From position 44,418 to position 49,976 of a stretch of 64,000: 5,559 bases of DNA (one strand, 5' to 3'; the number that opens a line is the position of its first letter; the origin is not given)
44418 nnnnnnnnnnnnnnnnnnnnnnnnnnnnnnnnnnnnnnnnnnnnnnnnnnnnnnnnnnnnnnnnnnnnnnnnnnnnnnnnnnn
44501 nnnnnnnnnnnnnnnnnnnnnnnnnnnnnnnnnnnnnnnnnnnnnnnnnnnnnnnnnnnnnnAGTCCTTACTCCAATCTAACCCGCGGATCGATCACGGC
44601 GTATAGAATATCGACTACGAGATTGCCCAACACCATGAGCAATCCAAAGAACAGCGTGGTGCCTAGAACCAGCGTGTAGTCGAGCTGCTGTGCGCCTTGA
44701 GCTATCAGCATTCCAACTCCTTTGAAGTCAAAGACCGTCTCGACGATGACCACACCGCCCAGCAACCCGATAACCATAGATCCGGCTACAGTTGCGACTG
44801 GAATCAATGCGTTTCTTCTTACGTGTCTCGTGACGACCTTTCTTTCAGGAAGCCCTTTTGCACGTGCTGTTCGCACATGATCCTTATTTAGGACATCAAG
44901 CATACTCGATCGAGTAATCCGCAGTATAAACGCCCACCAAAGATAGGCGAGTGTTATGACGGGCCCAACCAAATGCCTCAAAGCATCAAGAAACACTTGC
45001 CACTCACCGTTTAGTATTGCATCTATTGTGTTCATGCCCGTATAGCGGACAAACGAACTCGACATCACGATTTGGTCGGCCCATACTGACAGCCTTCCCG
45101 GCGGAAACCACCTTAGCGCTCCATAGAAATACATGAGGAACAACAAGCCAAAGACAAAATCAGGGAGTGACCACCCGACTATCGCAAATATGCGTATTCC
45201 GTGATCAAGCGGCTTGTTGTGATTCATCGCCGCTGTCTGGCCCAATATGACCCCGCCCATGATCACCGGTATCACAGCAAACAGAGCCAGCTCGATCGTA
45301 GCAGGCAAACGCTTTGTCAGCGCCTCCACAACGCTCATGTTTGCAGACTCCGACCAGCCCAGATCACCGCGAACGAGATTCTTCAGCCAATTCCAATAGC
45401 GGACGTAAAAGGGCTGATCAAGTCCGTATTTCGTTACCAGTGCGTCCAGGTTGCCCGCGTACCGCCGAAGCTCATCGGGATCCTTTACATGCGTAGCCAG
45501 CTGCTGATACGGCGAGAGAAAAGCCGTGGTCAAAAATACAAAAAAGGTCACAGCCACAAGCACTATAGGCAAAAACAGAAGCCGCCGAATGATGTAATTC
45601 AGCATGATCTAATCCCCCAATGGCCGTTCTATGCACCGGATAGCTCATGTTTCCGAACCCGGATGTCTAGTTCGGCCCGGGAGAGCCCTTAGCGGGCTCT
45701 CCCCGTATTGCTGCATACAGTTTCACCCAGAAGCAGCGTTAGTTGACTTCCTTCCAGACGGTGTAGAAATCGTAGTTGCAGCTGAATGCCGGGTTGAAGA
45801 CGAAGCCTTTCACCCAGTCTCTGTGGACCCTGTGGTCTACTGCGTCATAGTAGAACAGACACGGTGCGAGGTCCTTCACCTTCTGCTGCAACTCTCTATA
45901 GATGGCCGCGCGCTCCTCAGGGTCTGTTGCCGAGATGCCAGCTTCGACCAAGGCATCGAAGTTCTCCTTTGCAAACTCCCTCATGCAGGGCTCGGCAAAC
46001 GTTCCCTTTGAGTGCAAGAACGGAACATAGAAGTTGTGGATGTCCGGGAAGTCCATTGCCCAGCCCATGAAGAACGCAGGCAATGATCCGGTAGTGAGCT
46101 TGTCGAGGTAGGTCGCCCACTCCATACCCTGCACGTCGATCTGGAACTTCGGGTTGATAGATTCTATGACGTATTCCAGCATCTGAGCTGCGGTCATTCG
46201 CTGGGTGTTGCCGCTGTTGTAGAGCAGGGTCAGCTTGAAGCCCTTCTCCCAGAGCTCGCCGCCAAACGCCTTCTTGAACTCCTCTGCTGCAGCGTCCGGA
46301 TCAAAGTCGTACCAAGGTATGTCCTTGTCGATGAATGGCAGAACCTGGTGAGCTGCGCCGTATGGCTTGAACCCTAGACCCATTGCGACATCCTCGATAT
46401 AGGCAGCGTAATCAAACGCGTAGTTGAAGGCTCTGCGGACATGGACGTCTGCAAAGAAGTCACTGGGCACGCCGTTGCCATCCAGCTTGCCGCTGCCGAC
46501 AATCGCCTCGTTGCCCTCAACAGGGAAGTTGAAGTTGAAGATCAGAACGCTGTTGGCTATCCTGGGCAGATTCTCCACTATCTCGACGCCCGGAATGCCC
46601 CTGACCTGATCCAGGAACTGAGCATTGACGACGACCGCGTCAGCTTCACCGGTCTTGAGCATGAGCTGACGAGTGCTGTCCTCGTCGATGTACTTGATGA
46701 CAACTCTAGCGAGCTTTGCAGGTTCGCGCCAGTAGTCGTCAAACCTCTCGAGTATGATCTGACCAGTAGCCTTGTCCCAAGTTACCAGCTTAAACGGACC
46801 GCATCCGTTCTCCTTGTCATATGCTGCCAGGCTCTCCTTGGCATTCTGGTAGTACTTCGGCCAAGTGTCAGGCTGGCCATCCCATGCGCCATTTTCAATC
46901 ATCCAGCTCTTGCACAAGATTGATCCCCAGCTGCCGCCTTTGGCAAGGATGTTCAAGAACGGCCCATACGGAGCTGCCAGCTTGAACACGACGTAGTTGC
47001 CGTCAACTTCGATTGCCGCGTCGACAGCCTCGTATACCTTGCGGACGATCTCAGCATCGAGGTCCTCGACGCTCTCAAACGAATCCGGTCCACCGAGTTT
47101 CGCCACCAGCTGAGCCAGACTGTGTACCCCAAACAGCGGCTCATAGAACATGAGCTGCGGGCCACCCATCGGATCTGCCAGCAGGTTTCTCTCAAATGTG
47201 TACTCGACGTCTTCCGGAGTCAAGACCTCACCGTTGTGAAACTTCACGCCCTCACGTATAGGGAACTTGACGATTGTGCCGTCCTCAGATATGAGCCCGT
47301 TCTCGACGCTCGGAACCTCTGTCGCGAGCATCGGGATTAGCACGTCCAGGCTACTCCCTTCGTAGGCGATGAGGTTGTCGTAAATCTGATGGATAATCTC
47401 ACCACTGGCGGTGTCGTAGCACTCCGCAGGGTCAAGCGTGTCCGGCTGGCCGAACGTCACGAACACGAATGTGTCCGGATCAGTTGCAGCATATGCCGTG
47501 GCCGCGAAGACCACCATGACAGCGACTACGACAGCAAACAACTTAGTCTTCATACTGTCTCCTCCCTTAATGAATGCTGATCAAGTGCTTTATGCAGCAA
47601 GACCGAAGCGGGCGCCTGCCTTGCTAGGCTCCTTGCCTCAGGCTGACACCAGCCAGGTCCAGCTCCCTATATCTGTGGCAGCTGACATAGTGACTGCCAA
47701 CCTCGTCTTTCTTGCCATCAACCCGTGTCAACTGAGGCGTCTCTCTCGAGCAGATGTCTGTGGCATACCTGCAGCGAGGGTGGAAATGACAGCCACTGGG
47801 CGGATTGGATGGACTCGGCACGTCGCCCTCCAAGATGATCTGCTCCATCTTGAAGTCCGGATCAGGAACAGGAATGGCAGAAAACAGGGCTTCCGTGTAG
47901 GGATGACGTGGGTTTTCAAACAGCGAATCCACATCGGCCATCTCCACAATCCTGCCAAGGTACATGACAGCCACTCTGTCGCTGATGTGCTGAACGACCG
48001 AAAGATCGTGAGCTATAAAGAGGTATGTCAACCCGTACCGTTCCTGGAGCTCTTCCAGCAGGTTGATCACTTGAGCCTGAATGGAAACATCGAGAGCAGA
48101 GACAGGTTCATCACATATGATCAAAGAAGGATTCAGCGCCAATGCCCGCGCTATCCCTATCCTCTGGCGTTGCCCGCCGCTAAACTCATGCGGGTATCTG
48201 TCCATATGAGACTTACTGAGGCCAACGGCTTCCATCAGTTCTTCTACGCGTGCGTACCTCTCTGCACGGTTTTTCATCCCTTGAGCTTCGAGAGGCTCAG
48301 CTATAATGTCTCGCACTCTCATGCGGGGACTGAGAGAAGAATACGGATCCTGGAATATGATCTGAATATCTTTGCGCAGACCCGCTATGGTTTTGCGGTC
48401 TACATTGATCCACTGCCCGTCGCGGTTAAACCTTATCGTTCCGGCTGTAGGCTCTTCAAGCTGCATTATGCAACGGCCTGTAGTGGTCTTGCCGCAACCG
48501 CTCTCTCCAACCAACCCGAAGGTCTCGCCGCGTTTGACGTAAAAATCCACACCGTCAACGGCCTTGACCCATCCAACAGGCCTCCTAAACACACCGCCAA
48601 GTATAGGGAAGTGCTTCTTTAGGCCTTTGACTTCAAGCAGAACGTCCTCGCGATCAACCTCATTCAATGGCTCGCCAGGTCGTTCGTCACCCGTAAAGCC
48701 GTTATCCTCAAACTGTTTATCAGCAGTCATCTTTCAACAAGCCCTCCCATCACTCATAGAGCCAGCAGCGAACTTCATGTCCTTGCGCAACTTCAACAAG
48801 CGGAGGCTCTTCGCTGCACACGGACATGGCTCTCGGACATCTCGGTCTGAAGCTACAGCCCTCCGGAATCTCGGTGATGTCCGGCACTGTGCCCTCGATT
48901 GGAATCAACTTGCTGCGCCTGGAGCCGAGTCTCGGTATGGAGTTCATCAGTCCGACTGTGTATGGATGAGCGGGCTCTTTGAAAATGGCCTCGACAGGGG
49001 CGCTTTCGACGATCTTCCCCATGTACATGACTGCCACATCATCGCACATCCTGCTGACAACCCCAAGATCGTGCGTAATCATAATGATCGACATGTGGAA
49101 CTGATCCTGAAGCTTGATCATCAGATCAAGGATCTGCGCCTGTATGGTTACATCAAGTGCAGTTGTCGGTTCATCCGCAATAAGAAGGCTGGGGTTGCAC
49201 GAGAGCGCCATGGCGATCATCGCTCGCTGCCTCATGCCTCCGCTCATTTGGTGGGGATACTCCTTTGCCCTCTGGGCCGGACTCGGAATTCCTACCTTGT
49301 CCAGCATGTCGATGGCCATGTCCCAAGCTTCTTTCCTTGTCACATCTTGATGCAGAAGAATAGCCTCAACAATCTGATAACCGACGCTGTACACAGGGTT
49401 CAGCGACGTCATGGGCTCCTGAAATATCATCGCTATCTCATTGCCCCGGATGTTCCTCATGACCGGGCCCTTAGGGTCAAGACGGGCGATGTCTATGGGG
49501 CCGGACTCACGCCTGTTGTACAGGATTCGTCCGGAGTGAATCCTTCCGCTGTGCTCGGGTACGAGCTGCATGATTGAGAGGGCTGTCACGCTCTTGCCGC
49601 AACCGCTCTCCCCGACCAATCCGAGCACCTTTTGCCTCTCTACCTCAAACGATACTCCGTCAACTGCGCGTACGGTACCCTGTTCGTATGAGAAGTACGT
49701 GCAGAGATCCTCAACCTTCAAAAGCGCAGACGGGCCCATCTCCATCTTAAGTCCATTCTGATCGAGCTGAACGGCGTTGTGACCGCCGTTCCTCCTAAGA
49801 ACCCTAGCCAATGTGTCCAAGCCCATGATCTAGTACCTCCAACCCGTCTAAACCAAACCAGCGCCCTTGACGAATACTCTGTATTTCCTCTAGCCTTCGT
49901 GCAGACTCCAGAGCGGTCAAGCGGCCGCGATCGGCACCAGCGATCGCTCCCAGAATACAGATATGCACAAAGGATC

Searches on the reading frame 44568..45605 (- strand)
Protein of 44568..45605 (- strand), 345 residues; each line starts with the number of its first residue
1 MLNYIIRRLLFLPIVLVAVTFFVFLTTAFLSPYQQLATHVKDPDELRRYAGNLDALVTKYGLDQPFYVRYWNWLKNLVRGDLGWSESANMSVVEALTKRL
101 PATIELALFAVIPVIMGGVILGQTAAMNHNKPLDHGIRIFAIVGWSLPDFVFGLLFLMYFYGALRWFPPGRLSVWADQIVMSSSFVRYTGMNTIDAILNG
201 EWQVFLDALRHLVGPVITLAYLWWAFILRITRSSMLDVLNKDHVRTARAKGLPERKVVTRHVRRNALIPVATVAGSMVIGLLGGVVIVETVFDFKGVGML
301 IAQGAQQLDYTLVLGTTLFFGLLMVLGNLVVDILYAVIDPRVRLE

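Call 81: search_protein_families(library=pfam, max_evalue=0.00001, proteins=[window:44568-45605:-])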
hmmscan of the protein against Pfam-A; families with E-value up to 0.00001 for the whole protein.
window:44568-45605:- (345 aa): 2 families
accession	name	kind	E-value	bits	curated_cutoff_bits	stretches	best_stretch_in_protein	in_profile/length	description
PF00528.27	BPD_transp_1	-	2.2e-42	145.3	26.4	1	118-343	1-183/184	Binding-protein-dependent transport system inner membrane component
PF19300.4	BPD_transp_1_N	-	2.4e-07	31.4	23.8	1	1-106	1-113/114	Binding-prot-dependent transport system membrane comp, N-term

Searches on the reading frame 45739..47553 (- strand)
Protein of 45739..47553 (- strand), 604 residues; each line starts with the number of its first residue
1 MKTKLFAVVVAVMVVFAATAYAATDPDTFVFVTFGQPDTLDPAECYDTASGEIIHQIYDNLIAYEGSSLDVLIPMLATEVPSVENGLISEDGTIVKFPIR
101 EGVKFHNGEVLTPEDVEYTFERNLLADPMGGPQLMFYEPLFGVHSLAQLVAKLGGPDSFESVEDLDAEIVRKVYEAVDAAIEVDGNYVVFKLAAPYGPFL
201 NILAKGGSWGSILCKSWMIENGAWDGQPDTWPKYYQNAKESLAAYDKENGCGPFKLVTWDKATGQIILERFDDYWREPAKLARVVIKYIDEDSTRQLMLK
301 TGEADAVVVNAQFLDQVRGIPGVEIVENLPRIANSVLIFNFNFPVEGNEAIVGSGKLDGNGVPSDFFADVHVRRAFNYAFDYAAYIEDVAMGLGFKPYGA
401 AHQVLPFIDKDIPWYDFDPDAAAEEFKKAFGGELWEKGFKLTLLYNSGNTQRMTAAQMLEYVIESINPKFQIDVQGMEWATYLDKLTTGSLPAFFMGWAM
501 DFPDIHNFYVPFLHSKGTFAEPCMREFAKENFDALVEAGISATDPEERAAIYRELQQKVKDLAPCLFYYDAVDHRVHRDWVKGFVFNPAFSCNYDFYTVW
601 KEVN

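Call 81: search_protein_families(library=pfam, max_evalue=0.00001, proteins=[window:45739-47553:-])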
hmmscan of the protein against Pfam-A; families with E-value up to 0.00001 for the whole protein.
window:45739-47553:- (604 aa): 1 family
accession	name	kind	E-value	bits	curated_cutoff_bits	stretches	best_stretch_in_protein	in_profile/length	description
PF00496.27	SBP_bac_5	-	1.8e-65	221.9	32.4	1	73-518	3-366/368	Bacterial extracellular solute-binding proteins, family 5 Middle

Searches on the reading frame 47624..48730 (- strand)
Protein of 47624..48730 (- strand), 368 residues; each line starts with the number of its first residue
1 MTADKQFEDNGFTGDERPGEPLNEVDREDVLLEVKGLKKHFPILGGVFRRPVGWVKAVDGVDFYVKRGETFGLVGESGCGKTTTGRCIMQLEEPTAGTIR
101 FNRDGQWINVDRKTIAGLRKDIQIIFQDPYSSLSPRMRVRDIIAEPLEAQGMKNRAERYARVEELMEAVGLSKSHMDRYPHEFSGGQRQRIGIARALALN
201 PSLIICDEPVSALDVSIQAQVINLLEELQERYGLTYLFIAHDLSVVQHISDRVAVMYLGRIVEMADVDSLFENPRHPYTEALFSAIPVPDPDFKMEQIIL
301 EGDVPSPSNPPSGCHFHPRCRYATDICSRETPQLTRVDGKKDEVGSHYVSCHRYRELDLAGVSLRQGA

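Call 81: search_protein_families(library=pfam, max_evalue=0.00001, proteins=[window:47624-48730:-])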
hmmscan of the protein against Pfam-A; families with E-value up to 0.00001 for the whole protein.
window:47624-48730:- (368 aa): 2 families
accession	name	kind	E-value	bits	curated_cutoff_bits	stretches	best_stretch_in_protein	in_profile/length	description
PF00005.33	ABC_tran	-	1.1e-32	114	25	1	59-210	2-136/137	ABC transporter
PF08352.17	oligo_HPY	-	9.4e-21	74.4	27.1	1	262-327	1-65/65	Oligopeptide/dipeptide transporter, C-terminal region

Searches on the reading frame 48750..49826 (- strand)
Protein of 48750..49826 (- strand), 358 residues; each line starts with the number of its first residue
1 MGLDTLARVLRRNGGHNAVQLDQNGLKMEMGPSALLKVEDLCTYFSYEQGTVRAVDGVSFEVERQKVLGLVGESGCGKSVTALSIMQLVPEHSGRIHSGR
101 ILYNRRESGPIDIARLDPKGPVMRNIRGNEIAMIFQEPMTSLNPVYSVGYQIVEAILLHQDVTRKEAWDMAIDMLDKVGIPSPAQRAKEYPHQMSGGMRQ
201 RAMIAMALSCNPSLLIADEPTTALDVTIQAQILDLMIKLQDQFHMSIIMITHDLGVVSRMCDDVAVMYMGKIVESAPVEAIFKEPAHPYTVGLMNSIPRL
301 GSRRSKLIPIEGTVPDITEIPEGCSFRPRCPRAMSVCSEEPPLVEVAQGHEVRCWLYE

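Call 81: search_protein_families(library=pfam, max_evalue=0.00001, proteins=[window:48750-49826:-])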
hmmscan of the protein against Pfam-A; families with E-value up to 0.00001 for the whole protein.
window:48750-49826:- (358 aa): 3 families
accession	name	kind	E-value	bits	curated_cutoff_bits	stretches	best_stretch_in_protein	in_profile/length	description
PF00005.33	ABC_tran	-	2e-26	93.7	25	1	56-222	2-137/137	ABC transporter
PF08352.17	oligo_HPY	-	2.4e-22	79.5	27.1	1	273-337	1-65/65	Oligopeptide/dipeptide transporter, C-terminal region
PF13304.12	AAA_21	-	5e-06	27.2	27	0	186-257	230-303/304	AAA domain, putative AbiEii toxin, Type IV TA system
